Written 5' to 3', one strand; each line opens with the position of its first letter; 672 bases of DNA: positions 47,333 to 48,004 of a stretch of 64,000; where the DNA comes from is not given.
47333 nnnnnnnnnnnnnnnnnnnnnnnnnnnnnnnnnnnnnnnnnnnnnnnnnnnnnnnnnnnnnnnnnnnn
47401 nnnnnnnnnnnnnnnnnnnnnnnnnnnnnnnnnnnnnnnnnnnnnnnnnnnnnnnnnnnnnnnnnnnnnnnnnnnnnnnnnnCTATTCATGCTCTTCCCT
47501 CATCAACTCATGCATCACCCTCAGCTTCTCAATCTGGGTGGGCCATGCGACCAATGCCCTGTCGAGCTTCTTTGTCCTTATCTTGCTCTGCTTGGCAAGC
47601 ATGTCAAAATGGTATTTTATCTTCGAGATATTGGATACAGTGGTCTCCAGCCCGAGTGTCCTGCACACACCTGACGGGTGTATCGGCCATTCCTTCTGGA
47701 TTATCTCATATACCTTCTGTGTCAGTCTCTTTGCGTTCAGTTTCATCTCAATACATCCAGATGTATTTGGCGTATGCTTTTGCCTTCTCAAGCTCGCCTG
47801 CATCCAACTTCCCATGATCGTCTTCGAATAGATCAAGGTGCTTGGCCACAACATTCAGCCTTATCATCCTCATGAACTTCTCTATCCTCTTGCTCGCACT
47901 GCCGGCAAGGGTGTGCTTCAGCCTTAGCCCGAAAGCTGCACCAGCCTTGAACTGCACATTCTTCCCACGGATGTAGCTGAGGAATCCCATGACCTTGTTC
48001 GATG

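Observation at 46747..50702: Compact KaiC-like / flavodoxin-like / wHTH / KaiC-like cluster downstream of a B12-radical-SAM gene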

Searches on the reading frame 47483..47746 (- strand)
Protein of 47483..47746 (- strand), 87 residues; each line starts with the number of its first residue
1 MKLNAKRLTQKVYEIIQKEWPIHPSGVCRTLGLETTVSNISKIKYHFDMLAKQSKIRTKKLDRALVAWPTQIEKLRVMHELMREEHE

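Call 35: find_related_loci(query=A2, collection=metagenome_contigs, flank=5000)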
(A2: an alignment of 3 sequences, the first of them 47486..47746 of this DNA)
Query A2 (87 aa) in metagenome_contigs; peptide patterns used: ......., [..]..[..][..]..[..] (x = any residue, [..] = any of these).
600 stretches matched a pattern (row limit reached: there are more); 2 encode a relative of the query (tblastn E <= 1e-3); 2 distinct loci.
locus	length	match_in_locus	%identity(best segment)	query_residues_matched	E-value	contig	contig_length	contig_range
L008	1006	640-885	63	3-84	1e-37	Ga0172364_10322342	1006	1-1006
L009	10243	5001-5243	64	2-82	1e-35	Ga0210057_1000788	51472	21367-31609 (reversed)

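Call 38: search_protein_families(library=pfam, proteins=[L009:406-1785:+, L009:1850-3037:+, L009:3049-4410:+, L009:4496-4954:+, L009:4995-5258:+, L009:5499-6005:-, L009:6053-6361:-, L009:6406-6705:-, L009:6896-7876:+, L009:7881-9062:+], max_evalue=0.01)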
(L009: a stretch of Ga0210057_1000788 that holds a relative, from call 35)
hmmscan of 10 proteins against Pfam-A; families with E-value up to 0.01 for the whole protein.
L009:406-1785:+ (459 aa): 2 families
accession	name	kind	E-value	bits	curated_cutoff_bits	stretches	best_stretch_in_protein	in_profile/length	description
PF08495.15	FIST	-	3.4e-36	125.3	23.2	1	39-266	2-189/189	FIST N domain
PF10442.14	FIST_C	-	8.4e-19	68.5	28.5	1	309-438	11-129/131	FIST C domain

L009:1850-3037:+ (395 aa): 1 family
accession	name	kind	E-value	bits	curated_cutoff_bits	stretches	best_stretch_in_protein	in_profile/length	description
PF04443.18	LuxE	-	1.8e-37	129.6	24.9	1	2-383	7-388/391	Acyl-protein synthetase, LuxE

L009:3049-4410:+ (453 aa): 1 family
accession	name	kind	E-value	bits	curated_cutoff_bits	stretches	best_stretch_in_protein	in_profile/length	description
PF05893.19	LuxC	-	1e-35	123.8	21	1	147-435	97-373/401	Acyl-CoA reductase (LuxC)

L009:4496-4954:+ (152 aa): 0 families

L009:4995-5258:+ (87 aa): 0 families

L009:5499-6005:- (168 aa): 0 families

L009:6053-6361:- (102 aa): 0 families

L009:6406-6705:- (99 aa): 0 families

L009:6896-7876:+ (326 aa): 1 family
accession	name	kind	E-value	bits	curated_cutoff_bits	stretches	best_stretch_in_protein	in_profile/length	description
PF01515.24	PTA_PTB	-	4.9e-112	374.9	24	1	3-318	2-319/319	Phosphate acetyl/butaryl transferase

L009:7881-9062:+ (393 aa): 1 family
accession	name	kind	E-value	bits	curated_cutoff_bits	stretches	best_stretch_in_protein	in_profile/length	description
PF00871.23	Acetate_kinase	-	2.1e-159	530.9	22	1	2-386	1-392/392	Acetokinase family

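Call 41: find_homologous_proteins(query=A2, max_evalue=0.001)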
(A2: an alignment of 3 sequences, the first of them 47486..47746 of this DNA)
Query A2 (3 sequences) (87 aa, profile of the alignment): 143 proteins with E <= 0.001 among 604 candidates; the best 120 are listed.
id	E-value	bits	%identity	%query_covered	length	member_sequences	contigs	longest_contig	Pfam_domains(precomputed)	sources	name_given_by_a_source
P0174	2.0e-48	180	100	100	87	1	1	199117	-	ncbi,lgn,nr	ncbi:hypothetical protein JW968_00880 [Candidatus Woesearchaeota archaeon]|nr:hypothetical protein [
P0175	2.1e-46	174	65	95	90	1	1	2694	-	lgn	-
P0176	4.1e-46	173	70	97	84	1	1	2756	-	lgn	-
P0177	7.2e-44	165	63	87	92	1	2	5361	-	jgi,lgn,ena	-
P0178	4.4e-41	157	63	97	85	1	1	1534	-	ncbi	-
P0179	8.0e-41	156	67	97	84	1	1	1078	-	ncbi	-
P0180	1.5e-40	155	67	93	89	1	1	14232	-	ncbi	-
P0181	1.9e-40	155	66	95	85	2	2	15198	-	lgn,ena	-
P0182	2.5e-39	151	65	99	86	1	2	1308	-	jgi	jgi:predicted transcriptional regulator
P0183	5.6e-39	150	71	95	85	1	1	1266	-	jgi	jgi:hypothetical protein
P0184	8.9e-39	149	71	95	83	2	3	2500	-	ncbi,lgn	ncbi:MAG: hypothetical protein ACLFPJ_06410 [Candidatus Woesearchaeota archaeon]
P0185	9.6e-39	149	65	97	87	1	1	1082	-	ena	-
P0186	2.1e-38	148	69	95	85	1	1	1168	-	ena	-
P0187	2.8e-38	148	73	92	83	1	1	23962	-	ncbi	ncbi:MAG: hypothetical protein V1859_09720 [archaeon]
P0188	6.9e-38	146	66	94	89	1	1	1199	-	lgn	-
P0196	5.9e-37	143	63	97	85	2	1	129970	-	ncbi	ncbi:MAG: hypothetical protein QXG00_00610 [Candidatus Woesearchaeota archaeon]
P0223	1.6e-34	136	64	93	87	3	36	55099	-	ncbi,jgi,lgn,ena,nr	ncbi:hypothetical protein AUJ83_02200 [Candidatus Woesearchaeota archaeon CG1_02_33_12]|nr:MAG: hypo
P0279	3.5e-24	102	50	93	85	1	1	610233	-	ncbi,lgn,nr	ncbi:MAG: hypothetical protein QMD36_03505 [Candidatus Aenigmarchaeota archaeon]|nr:hypothetical pro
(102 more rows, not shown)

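Call 42: find_encoding_contigs(protein=P0196, flank=4000, max_places=1)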
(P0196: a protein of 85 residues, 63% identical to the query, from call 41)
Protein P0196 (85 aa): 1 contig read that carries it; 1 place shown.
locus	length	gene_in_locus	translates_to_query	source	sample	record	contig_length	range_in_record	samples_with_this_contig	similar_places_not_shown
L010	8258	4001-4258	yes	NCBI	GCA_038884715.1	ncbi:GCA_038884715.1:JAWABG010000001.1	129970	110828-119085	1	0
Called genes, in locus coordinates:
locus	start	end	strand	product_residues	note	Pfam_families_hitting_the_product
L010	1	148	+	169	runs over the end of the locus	-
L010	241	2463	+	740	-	PF00270:DEAD, PF04851:ResIII, PF21210:RNA_helicase_helical, PF00271:Helicase_C, PF02732:ERCC4, PF12826:HHH_2 (weak), PF14520:HHH_5 (weak)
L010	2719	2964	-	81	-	-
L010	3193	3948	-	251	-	PF06745:ATPase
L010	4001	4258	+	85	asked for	-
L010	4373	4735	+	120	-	-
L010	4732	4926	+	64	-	PF02597:ThiS (weak), PF21965:SAMP2 (weak)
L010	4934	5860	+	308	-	PF01171:ATP_bind_3, PF03054:tRNA_Me_trans, PF06508:QueC (weak)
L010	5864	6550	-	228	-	PF01479:S4, PF00849:PseudoU_synth_2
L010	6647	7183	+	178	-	PF01876:RNase_P_p30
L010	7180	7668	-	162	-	-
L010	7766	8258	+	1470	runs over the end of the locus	-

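Call 43: find_encoding_contigs(protein=P0223, flank=4000, max_places=1)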
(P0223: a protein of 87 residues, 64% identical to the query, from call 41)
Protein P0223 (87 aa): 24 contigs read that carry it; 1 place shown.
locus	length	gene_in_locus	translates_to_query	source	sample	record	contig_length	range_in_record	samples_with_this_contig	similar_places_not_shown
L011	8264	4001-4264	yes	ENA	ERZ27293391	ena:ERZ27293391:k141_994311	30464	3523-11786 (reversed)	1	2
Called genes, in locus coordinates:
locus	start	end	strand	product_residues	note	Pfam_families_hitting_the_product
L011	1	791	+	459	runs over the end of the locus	PF08495:FIST, PF10442:FIST_C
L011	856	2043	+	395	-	PF04443:LuxE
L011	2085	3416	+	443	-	PF05893:LuxC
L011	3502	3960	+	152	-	-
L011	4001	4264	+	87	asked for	-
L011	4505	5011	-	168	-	-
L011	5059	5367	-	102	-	-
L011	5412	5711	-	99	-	-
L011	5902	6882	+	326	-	PF01515:PTA_PTB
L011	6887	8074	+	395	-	PF00871:Acetate_kinase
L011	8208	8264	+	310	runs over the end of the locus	PF04055:Radical_SAM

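Call 44: find_encoding_contigs(protein=P0279, flank=4000, max_places=1)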
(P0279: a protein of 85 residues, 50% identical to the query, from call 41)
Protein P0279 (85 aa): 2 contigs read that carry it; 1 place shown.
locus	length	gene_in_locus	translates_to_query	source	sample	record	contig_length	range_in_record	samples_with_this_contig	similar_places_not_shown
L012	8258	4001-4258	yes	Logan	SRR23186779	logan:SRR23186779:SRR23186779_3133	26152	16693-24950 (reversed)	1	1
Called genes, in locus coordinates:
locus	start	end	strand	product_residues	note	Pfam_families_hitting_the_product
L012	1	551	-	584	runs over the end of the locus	?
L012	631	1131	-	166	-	-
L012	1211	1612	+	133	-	-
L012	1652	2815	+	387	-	PF01926:MMR_HSR1, PF08438:YGR210-like_G4, PF02824:TGS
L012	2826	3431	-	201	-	-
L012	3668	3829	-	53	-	-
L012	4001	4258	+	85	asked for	-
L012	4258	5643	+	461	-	PF08495:FIST, PF10442:FIST_C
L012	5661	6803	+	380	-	PF04443:LuxE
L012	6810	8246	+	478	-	PF05893:LuxC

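Call 72: predict_structure(alignment_id=A4)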
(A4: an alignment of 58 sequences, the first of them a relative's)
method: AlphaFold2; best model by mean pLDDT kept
length: 87 residues; sequences in the alignment: 58
mean_pLDDT: 90.8   pTM: 0.75
mean pLDDT of the five models: 90.8, 90.7, 90.2, 88.4, 84.5
residues with pLDDT >= 90: 69; 70-90: 14; 50-70: 2; < 50: 2
segments of 3 or more residues with pLDDT < 50: none
pLDDT, mean of each block of 10 residues (from residue 1): 76 95 95 93 95 95 92 91 80
secondary structure, 60 per line:
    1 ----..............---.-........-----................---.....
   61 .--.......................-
elements in order: H5-18 H24-31 H37-52 E56-61 E64-69 H70-86

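Call 77: fold_search(model_id=the predicted structure, library=pdb)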
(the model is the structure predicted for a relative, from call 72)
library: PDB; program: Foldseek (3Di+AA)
matches with E <= 10: 1297; with E <= 0.001: 0
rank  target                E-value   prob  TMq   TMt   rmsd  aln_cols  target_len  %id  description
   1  6jbx_B                1.4e-03  1.00  0.61  0.38   8.0        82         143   18  Crystal structure of Streptococcus pneumoniae FabT in complex with DNA (released 2019-07-24)
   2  1u2w_B                1.6e-03  1.00  0.60  0.50   9.4        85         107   14  Crystal Structure of the Staphylococcus aureus pI258 CadC (released 2005-07-12)
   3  1sfx_A                1.9e-03  1.00  0.55  0.45   9.2        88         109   15  X-ray crystal structure of putative HTH transcription regulator from Archaeoglobus fulgidus (released 2004-08-03)
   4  6cdb_A                2.3e-03  1.00  0.58  0.53   8.5        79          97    9  Crystal Structure of V66L CzrA in the Zn(II)bound state (released 2018-07-11)
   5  6cda                  2.3e-03  1.00  0.51  0.47   9.5        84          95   10  Crystal structure of L34A CzrA in the Zn(II)bound state (released 2018-07-11)
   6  4ggg_A                2.4e-03  1.00  0.59  0.56   8.6        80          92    9  Crystal structure of V66A/L68V CzrA in the Zn(II)bound state. (released 2013-02-06)
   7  1smt_A                2.4e-03  1.00  0.58  0.52   8.0        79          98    6  SMTB REPRESSOR FROM SYNECHOCOCCUS PCC7942 (released 1997-12-03)
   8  4omz_C                2.6e-03  1.00  0.54  0.48   8.1        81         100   17  Crystal Structure of NolR from Sinorhizobium fredii (released 2014-04-16)
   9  3f72_B                2.8e-03  1.00  0.61  0.50   9.5        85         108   14  Crystal Structure of the Staphylococcus aureus pI258 CadC Metal Binding Site 2 Mutant (released 2009-04-07)
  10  1smt_B                3.9e-03  1.00  0.57  0.50   9.2        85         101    9  SMTB REPRESSOR FROM SYNECHOCOCCUS PCC7942 (released 1997-12-03)
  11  3cuo_D                3.9e-03  1.00  0.55  0.52   7.4        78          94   13  Crystal structure of the predicted DNA-binding transcriptional regulator from E. coli (released 2008-06-17)
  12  2kko_MODEL_1_A        4.2e-03  1.00  0.57  0.47   9.1        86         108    9  Solution NMR structure of the homodimeric winged helix-turn-helix DNA-binding domain (fragment 1-100) Mb0332 f (released 2009-08-11)
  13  1u2w_C                4.4e-03  1.00  0.61  0.54   7.6        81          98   14  Crystal Structure of the Staphylococcus aureus pI258 CadC (released 2005-07-12)
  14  4omz_A                4.4e-03  1.00  0.55  0.49   8.1        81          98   17  Crystal Structure of NolR from Sinorhizobium fredii (released 2014-04-16)
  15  1r23_A                4.7e-03  1.00  0.58  0.49   8.9        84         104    8  Crystal structure of the cyanobacterial metallothionein repressor SmtB in the Zn1-form (one Zn(II) per dimer) (released 2004-05-18)
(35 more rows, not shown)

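Call 80: search_protein_families(library=padloc, proteins=[window:47483-47746:-], max_evalue=0.001)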
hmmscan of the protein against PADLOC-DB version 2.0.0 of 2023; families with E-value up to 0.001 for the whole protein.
window:47483-47746:- (87 aa): 0 families

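Call 88: search_protein_families(library=pfam, alignment_id=A4, max_evalue=1)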
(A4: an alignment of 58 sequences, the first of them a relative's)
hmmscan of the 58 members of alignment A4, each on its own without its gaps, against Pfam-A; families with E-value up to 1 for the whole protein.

A. member 1, P0174 (87 aa): 0 families

B. families by the number of members that match (of 58 scanned): 24 families
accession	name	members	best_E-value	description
PF01022.26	HTH_5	8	0.021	Bacterial regulatory protein, arsR family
PF24266.1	HTH_HVO_0163_N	8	0.021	HVO_0163, N-terminal HTH domain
PF12840.13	HTH_20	5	0.042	Helix-turn-helix domain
PF08461.16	HTH_12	5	0.079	Ribonuclease R winged-helix domain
PF10711.15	DUF2513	3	0.043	Hypothetical protein (DUF2513)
PF03965.22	Penicillinase_R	3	0.044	Penicillinase repressor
PF20441.4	TerL_nuclease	2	0.07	Terminase large subunit, endonuclease domain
PF11784.13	DUF3320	1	0.0076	Protein of unknown function (DUF3320)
PF25525.1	Ubiquitin_PRKD1_N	1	0.019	Serine/threonine-protein kinase D1-like, ubiquitin-like domain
PF12347.13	HJURP_C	1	0.039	Holliday junction regulator protein family C-terminal repeat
PF24038.1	DUF7347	1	0.044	Domain of unknown function (DUF7347)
PF05261.17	Tra_M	1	0.054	TraM protein, DNA-binding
PF17136.10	ribosomal_L24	1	0.064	Ribosomal proteins 50S L24/mitochondrial 39S L24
PF21895.1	MTHFR_C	1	0.064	MTHFR, SAM-binding regulatory domain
PF21715.3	CggR_N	1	0.085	CggR N-terminal DNA binding domain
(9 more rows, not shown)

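Call 89: search_solved_structures(query=A4, max_evalue=1)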
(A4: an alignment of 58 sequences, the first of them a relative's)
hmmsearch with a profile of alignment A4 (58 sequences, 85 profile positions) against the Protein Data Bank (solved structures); distinct sequences matched with E-value up to 1: 3.
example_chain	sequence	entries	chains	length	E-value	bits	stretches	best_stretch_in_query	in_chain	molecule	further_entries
5duk_A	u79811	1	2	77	0.27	14.3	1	8-60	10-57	putative DNA binding protein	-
9cpc_6A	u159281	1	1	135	0.36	13.9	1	22-59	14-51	Cilia and flagella associated protein 144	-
2n50_A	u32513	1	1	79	0.67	13.1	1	5-45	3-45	Acyl carrier protein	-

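Call 94: find_related_loci(query=A4, collection=viral_contigs, flank=5000)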
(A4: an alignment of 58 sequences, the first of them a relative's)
Query A4 (87 aa) in viral_contigs; peptide patterns used: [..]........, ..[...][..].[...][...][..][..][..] (x = any residue, [..] = any of these).
18 stretches matched a pattern; 2 encode a relative of the query (tblastn E <= 1e-3); 2 distinct loci.
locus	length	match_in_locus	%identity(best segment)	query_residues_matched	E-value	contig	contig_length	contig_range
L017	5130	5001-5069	57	47-69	4e-6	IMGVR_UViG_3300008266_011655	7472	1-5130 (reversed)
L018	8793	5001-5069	52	47-69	4e-5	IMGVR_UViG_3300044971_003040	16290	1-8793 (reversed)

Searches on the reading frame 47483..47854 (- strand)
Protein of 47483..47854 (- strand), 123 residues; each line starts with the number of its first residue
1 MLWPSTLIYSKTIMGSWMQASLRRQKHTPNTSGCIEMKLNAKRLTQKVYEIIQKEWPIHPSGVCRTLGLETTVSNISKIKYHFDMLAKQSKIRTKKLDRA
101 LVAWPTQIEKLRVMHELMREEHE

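Call 3: search_protein_families(library=pfam, proteins=[window:47483-47854:-], max_evalue=0.01)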
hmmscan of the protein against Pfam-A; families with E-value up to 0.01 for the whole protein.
window:47483-47854:- (123 aa): 0 families

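Call 4: search_protein_families(library=ncbifam, proteins=[window:47483-47854:-], max_evalue=0.01)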
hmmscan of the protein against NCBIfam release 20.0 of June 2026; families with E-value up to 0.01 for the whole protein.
window:47483-47854:- (123 aa): 1 family
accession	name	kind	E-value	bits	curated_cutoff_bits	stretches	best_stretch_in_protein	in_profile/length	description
NF058533.1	antiphage_ProA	equivalog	0.0058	14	1500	1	35-113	1771-1849/1903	anti-phage protein ProA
